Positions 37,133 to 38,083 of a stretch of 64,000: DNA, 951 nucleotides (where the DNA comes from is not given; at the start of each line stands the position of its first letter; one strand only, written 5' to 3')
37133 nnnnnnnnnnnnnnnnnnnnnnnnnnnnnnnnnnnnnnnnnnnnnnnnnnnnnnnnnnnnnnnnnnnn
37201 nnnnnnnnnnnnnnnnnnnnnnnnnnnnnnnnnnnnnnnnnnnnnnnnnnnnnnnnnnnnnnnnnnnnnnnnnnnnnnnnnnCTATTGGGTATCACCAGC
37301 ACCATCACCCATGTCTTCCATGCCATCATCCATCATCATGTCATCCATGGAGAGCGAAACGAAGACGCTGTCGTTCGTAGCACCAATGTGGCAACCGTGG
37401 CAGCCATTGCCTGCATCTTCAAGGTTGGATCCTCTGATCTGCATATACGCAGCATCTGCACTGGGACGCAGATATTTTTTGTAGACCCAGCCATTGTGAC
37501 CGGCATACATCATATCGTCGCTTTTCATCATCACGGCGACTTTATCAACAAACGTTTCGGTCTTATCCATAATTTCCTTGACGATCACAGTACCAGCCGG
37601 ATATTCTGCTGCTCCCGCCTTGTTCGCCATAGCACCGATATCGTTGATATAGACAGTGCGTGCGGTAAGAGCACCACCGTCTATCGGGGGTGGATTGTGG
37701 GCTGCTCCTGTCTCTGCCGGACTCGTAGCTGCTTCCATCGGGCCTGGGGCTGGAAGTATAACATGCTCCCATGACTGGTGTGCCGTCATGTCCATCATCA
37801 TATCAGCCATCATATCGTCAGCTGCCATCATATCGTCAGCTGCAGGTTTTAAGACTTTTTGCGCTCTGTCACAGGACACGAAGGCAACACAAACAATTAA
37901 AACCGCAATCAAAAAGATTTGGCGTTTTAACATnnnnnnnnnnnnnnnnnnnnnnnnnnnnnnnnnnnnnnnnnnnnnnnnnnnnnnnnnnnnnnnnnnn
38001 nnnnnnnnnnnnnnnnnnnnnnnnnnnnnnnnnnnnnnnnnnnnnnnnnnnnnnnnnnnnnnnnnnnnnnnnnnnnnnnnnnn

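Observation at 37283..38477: Tandem lipoprotein paralogs built from Met/Asp/His-rich DDGMM-type repeats, with a shared promoter region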

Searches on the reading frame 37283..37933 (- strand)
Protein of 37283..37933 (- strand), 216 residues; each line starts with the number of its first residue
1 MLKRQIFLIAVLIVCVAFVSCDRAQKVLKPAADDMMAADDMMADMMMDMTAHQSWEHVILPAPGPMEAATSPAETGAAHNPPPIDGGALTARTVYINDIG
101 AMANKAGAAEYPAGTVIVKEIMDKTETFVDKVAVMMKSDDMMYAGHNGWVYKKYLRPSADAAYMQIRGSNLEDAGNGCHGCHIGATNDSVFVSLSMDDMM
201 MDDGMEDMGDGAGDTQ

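Call 4: search_protein_families(library=pfam, proteins=[window:37283-37933:-], max_evalue=1)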
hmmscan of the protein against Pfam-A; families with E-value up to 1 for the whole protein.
window:37283-37933:- (216 aa): 1 family
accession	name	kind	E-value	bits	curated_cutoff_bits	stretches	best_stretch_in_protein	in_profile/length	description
PF16694.10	Cytochrome_P460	-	2.1e-10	41.5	27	1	90-191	21-124/125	Cytochrome P460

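Call 5: search_protein_families(library=ncbifam, proteins=[window:37283-37933:-], max_evalue=1)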
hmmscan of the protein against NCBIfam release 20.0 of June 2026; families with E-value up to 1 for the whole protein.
window:37283-37933:- (216 aa): 2 families
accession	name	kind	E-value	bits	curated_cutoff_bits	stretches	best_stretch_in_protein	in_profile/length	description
NF050142.1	PG1828_fam_lipo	equivalog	0.026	15.2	50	1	6-36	4-34/59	PG1828 family lipoprotein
NF041895.1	choice_anch_V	domain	0.073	13.1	42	1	166-200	16-49/150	choice-of-anchor V domain-containing protein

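Call 9: find_homologous_proteins(query=window:37283-37933:-)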
Query window:37283-37933:- (216 aa): 225 proteins with E <= 0.001 among 495 candidates; the best 120 are listed.
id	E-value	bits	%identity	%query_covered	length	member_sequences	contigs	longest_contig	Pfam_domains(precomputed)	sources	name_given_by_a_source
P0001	5.6e-122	423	64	90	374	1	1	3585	PF16694.11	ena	-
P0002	7.0e-117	406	86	90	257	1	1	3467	PF16694.11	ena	-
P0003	8.2e-114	396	75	90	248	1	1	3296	PF16694.11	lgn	-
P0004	6.6e-113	393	84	90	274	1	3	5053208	PF16694.11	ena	-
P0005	2.2e-110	385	80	90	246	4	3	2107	PF16694.11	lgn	-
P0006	1.0e-108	380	83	90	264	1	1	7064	PF16694.11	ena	-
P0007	4.7e-108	378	80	98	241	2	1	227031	PF16694.11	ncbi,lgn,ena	-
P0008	1.0e-107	377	82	91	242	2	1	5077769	PF16694.11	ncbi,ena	-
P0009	3.0e-106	372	58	90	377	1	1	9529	PF16694.11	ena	-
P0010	2.9e-105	369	79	98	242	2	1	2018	PF16694.11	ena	-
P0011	1.1e-104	367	58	90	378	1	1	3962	PF16694.11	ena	-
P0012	3.2e-104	365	56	90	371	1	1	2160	PF16694.11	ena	-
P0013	5.9e-103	361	82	90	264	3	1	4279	PF16694.11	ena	-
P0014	1.7e-102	359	57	90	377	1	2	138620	PF16694.11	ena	-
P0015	8.5e-102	357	74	90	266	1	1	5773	PF16694.11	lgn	-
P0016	7.2e-99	348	63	92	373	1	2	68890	PF16694.11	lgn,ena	-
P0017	6.0e-95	335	72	96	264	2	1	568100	PF16694.11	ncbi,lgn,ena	-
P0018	1.3e-94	334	77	90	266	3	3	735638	PF16694.11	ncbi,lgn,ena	-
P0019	2.2e-94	333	57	96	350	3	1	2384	PF16694.11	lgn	-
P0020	3.0e-94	333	73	90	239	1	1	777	PF16694.11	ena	-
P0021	3.2e-94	332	73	90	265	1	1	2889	PF16694.11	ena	-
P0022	7.7e-94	331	75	90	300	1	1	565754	PF16694.11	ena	-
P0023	2.2e-93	330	73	90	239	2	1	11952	PF16694.11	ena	-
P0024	4.7e-93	329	72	97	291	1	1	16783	PF16694.11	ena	-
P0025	9.9e-92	324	91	68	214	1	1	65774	PF16694.11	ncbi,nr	ncbi:MAG: cytochrome P460 family protein [Candidatus Poribacteria bacterium]|nr:cytochrome P460 fami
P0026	5.5e-91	322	73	91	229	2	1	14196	PF16694.11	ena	-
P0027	2.5e-90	320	56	69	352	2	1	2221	PF16694.11,PF27875.1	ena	-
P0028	6.4e-90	318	73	84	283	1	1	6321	PF16694.11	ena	-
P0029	1.1e-87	311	70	99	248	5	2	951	PF16694.11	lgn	-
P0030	2.2e-87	310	73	94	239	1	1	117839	PF16694.11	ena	-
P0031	3.5e-87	309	56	89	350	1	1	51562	PF16694.11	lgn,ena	-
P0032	7.0e-87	308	69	97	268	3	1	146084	PF16694.11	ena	-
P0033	9.1e-87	308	77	88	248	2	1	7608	PF16694.11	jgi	-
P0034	1.3e-86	308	71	90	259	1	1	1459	PF16694.11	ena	-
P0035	1.5e-86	307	54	95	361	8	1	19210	PF16694.11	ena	-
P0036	7.5e-86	305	71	90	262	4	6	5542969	PF16694.11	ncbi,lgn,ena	-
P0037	9.0e-86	305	68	98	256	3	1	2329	PF16694.11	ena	-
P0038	1.2e-85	305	67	99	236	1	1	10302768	PF16694.11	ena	-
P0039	3.2e-85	303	67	99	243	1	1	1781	PF16694.11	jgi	-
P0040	5.0e-85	302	71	90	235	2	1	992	PF16694.11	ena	-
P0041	7.8e-85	302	72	90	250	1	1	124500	PF16694.11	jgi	-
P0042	2.2e-84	300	54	89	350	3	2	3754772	PF16694.11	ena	-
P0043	2.4e-84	300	47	90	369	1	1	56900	PF16694.11,PF27875.1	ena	-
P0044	5.3e-84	299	65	90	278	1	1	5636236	PF16694.11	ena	-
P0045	6.0e-84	299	71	93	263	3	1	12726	PF16694.11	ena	-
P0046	5.5e-83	296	65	100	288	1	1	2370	PF16694.11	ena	-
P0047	9.2e-83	295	65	98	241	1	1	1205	PF16694.11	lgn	-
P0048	1.2e-82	295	71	85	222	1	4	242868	PF16694.11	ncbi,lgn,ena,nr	ncbi:hypothetical protein F4X10_07740 [Candidatus Poribacteria bacterium]|nr:hypothetical protein [C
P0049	2.4e-82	294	70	92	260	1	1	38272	PF16694.11,PF00805.29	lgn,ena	-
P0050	5.5e-82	292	71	90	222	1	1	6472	PF16694.11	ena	-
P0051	2.4e-81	290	68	97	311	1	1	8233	PF16694.11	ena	-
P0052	3.1e-81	290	67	99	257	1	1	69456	PF16694.11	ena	-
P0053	1.3e-80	288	65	99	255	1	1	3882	PF16694.11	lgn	-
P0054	1.4e-80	288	62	95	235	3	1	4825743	PF16694.11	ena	-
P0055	5.1e-80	286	66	96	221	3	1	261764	PF16694.11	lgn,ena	-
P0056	5.6e-80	286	54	91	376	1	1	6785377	PF16694.11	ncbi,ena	-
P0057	1.3e-79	285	63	100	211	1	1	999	PF16694.11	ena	-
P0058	2.0e-79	284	66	90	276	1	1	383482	PF16694.11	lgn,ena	-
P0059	3.7e-79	283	63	100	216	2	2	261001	PF16694.11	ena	-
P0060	3.7e-79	283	69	91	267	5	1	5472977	PF16694.11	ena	-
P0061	3.8e-79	283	64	97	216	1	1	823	PF16694.11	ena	-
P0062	4.8e-79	283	67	90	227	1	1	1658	PF16694.11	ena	-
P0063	5.1e-79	283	69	97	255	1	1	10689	PF16694.11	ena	-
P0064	6.0e-79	283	68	90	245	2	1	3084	PF16694.11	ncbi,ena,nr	ncbi:MAG: cytochrome P460 family protein [Candidatus Poribacteria bacterium]|nr:cytochrome P460 fami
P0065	9.9e-79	282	63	100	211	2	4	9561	PF16694.11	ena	-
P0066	2.1e-78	281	68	92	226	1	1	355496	PF16694.11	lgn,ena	-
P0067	3.6e-78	280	65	96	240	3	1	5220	PF16694.11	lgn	-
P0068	3.9e-78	280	67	90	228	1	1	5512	PF16694.11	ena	-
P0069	7.1e-78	279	64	97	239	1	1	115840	PF16694.11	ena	-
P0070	1.7e-77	278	69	90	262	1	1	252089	PF16694.11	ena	-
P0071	1.7e-77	278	69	92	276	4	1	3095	PF16694.11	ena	-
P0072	3.3e-77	277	66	90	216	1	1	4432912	PF16694.11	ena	-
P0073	8.8e-77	275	53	89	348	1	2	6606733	PF16694.11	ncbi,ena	-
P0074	1.1e-76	275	67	90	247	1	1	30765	PF16694.11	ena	-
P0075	1.4e-76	275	66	100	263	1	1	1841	PF16694.11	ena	-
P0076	1.4e-76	275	68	90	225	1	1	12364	PF16694.11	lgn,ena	-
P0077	1.6e-76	275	77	65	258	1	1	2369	PF16694.11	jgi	jgi:hypothetical protein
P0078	3.0e-76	274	65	95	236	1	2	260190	PF16694.11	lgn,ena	-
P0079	6.7e-76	273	67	92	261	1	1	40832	PF16694.11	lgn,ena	-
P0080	1.2e-75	272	67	92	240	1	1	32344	PF16694.11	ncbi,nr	ncbi:hypothetical protein C6499_04350 [Candidatus Poribacteria bacterium]|nr:MAG: hypothetical prote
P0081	1.9e-75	271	65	99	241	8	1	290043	PF16694.11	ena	-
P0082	2.0e-75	271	67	92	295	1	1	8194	PF16694.11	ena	-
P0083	3.7e-75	270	63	100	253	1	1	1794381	PF16694.11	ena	-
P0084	3.9e-75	270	65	90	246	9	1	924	PF16694.11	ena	-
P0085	7.0e-75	269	59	76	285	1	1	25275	PF16694.11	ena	-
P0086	7.7e-75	269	65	90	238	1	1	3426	PF16694.11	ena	-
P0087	2.8e-74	267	59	100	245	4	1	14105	PF16694.11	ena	-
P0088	3.9e-74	267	64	92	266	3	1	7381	PF16694.11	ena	-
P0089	6.4e-74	266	64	96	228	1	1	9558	PF16694.11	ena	-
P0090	7.6e-74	266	65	91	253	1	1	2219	PF16694.11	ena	-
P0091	1.4e-73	265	65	92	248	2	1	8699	PF16694.11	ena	-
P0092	1.5e-73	265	64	97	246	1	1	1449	PF16694.11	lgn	-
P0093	1.8e-73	265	65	90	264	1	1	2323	PF16694.11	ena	-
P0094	4.4e-73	263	63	90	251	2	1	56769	PF16694.11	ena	-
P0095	5.4e-73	263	65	91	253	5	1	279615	PF16694.11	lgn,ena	-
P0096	2.1e-72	261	64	92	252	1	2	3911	PF16694.11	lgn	-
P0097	2.8e-72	261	64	90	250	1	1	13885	PF16694.11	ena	-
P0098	3.9e-72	260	63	90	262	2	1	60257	PF16694.11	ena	-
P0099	4.2e-72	260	66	93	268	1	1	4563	PF16694.11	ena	-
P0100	4.3e-72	260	63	92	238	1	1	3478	PF16694.11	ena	-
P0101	5.0e-72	260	60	100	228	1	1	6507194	PF16694.11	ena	-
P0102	2.7e-71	258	65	92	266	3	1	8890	PF16694.11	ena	-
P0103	2.8e-71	258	60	99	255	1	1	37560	PF16694.11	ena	-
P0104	3.0e-71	257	63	90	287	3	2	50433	PF16694.11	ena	-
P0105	5.5e-71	257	61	94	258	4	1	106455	PF16694.11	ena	-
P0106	6.6e-71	256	65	91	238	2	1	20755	PF16694.11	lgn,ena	-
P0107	2.3e-70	255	64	90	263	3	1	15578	PF16694.11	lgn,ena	-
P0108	4.4e-70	254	62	90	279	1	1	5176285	PF16694.11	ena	-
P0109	7.0e-70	253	64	90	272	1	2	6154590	PF16694.11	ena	-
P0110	7.4e-70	253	62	92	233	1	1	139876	PF16694.11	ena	-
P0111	7.6e-70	253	63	91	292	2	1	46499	PF16694.11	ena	-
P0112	1.4e-69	252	60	90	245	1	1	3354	PF16694.11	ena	-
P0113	2.3e-69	251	64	90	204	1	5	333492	PF16694.11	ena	-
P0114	2.9e-69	251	64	90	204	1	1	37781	PF16694.11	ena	-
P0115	4.1e-69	250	63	94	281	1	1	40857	PF16694.11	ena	-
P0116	8.8e-69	249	63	91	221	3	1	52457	PF16694.11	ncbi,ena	-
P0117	9.6e-69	249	64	90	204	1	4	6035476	PF16694.11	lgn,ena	-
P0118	3.0e-68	248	51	94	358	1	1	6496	PF16694.11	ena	-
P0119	5.6e-68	247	58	90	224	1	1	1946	PF16694.11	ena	-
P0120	6.2e-68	247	60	92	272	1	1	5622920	PF16694.11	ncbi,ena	-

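Call 12: find_encoding_contigs(protein=P0004, flank=6000, max_places=3)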
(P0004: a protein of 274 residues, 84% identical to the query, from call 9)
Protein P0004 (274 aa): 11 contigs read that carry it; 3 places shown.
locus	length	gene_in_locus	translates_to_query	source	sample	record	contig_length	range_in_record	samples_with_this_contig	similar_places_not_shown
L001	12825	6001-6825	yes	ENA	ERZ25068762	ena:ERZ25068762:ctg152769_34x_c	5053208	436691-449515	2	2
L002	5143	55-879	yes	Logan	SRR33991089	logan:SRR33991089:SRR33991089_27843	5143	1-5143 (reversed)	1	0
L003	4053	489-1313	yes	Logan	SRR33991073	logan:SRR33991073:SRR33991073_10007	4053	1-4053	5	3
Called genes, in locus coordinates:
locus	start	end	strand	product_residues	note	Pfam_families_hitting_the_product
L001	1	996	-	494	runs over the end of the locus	PF02885:Glycos_trans_3N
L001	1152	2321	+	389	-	PF02746:MR_MLE_N, PF13378:MR_MLE_C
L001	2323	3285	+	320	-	PF13623:SurA_N_2 (faint), PF13624:SurA_N_3, PF13145:Rotamase_2 (weak)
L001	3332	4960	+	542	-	PF12895:ANAPC3 (faint), PF23914:TPR_CcmH_CycH (faint), PF24575:TPR_Slam (faint), PF07719:TPR_2 (faint), PF17874:TPR_MalT (weak), PF13424:TPR_12, PF13414:TPR_11 (weak), PF13432:TPR_16 (weak), +15 more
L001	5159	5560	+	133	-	-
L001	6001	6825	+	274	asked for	PF16694:Cytochrome_P460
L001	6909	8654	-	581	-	PF00128:Alpha-amylase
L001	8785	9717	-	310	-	PF01833:TIG, PF13205:Big_5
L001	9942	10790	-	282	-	PF01557:FAA_hydrolase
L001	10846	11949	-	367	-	PF01408:GFO_IDH_MocA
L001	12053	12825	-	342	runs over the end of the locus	PF02615:Ldh_2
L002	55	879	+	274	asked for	PF16694:Cytochrome_P460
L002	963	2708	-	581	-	PF00128:Alpha-amylase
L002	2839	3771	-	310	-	PF01833:TIG, PF13205:Big_5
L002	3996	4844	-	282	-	PF01557:FAA_hydrolase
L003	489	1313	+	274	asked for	PF16694:Cytochrome_P460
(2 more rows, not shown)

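Call 16: find_encoding_contigs(protein=window:37283-37933:-, flank=3000, max_places=6)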
Protein window:37283-37933:- (216 aa): no gene with exactly this product is on record in the collection.

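Call 17: search_solved_structures(query=window:37283-37933:-, max_evalue=1, show_alignments=3)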
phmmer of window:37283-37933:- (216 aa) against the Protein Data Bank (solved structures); distinct sequences matched with E-value up to 1: 10.
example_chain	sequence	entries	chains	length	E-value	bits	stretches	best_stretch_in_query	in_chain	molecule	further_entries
9htv_A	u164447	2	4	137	0.03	17.3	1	105-192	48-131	Cytochrome c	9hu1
7zqz_A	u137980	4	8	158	0.031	17.2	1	108-192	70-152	Cytochrome c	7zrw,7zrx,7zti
7zs4_A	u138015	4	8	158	0.037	17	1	94-192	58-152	Cytochrome c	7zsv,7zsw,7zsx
6hih_A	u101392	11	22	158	0.043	16.8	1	108-192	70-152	Cytochrome c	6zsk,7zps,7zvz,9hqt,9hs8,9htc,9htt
7ead_A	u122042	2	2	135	0.059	16.4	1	93-191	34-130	Cytochrome_P460 domain-containing protein | Probable cytochrome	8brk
9b0s_CF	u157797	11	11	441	0.13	15.3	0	74-164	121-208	Putative elongation factor 1-alpha-like 3 | Elongation factor 1-alpha 1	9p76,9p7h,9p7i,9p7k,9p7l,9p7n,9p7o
8g5z_EF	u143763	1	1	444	0.13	15.2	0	74-164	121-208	Elongation factor 1-alpha 1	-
5lzs_jj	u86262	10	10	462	0.14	15.1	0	74-164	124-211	Elongation factor 1-alpha 1 | eEF1A | eukaryotic elongation factor 1A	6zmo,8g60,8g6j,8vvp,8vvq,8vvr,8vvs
3zja_A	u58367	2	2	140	0.15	15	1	74-155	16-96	SL3965 | SCO3965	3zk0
5myj_BQ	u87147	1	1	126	0.46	13.4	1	95-156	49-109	50S ribosomal protein L17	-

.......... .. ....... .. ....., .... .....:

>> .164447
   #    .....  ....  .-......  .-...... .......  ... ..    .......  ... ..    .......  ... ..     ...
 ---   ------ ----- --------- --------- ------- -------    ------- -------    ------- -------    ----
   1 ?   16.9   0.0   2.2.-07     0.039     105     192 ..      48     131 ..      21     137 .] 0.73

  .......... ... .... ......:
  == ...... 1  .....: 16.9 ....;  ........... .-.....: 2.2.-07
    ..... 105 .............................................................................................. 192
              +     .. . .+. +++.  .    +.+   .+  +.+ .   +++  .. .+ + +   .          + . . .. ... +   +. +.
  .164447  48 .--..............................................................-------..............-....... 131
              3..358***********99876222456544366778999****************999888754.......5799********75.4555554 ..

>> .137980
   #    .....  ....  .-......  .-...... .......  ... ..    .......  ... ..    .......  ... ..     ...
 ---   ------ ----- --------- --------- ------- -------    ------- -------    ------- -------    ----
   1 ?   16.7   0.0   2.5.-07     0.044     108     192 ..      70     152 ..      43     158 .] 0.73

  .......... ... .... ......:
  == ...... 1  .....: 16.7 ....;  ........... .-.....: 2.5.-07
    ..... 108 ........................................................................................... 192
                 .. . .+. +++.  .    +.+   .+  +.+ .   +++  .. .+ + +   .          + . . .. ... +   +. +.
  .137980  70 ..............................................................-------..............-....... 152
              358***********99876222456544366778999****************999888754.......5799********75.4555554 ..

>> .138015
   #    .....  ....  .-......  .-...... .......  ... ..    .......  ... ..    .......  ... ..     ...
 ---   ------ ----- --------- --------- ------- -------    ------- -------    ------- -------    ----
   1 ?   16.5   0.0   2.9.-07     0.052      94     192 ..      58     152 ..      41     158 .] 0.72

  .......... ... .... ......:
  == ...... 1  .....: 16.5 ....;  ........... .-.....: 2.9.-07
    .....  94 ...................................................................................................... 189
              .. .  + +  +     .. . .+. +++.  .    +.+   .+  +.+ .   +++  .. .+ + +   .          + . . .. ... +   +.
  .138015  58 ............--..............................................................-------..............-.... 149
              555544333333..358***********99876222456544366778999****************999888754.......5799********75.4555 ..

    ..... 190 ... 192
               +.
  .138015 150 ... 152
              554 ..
